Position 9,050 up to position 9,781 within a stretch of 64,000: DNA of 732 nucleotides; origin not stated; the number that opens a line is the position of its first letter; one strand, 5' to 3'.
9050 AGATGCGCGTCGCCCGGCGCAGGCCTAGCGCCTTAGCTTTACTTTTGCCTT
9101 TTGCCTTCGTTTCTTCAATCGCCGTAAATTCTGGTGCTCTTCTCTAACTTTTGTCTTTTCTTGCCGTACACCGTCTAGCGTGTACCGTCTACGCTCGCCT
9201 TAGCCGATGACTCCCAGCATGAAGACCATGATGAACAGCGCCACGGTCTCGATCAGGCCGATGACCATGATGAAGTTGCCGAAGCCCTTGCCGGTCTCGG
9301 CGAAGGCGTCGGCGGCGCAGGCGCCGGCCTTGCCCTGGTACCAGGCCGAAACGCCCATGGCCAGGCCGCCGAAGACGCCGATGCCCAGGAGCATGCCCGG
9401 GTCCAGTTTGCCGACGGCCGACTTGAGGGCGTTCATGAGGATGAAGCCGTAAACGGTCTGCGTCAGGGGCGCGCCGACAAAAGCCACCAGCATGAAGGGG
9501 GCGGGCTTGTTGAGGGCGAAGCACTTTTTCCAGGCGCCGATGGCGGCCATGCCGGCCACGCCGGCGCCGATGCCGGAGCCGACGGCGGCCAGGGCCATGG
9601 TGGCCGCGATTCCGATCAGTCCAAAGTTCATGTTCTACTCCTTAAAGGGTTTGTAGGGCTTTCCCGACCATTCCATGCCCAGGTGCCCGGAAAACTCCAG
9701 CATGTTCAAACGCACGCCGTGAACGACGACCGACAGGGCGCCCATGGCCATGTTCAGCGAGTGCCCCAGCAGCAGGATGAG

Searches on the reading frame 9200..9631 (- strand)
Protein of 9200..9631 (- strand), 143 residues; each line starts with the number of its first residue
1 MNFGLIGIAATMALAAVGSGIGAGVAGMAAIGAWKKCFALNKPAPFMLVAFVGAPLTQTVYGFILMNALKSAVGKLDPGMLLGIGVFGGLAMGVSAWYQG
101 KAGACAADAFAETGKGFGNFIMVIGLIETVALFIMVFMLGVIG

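Call 29: list_cluster_members(proteins=[window:9200-9631:-, window:11464-12069:-, window:12072-13517:-, window:18908-19723:-, window:59269-60129:+, window:57567-59255:+, window:60928-61641:+, window:61808-62521:+, window:7338-8030:-, window:8021-8935:-])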
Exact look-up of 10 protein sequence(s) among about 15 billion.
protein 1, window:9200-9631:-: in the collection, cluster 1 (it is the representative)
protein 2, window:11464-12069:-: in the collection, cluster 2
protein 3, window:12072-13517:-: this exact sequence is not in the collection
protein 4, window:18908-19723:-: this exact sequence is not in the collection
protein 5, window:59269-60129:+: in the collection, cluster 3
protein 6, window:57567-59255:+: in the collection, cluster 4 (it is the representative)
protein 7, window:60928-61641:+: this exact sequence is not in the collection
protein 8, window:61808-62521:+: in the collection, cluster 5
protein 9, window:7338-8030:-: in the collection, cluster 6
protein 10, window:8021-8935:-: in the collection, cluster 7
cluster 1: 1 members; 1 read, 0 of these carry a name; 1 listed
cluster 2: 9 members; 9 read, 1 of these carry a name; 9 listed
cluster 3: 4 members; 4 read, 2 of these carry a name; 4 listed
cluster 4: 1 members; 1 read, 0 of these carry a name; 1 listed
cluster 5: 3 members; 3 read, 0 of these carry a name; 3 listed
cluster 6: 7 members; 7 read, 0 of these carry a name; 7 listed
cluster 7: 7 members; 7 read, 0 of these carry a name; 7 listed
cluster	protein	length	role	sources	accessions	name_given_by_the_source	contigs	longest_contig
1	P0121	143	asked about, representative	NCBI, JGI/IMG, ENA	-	-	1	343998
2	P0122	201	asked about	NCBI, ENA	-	-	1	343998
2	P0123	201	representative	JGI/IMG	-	-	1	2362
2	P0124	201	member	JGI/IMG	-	V/A-type H+-transporting ATPase subunit D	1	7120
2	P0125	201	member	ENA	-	-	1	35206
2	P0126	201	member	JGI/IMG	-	-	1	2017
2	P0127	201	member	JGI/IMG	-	-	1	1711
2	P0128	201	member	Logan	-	-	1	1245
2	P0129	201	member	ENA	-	-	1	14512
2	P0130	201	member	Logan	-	-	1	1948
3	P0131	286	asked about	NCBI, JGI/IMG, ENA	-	-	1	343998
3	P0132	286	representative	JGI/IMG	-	2-oxoglutarate ferredoxin oxidoreductase subunit beta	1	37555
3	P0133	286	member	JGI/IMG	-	2-oxoglutarate ferredoxin oxidoreductase subunit beta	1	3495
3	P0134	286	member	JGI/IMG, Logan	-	-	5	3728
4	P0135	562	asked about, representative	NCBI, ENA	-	-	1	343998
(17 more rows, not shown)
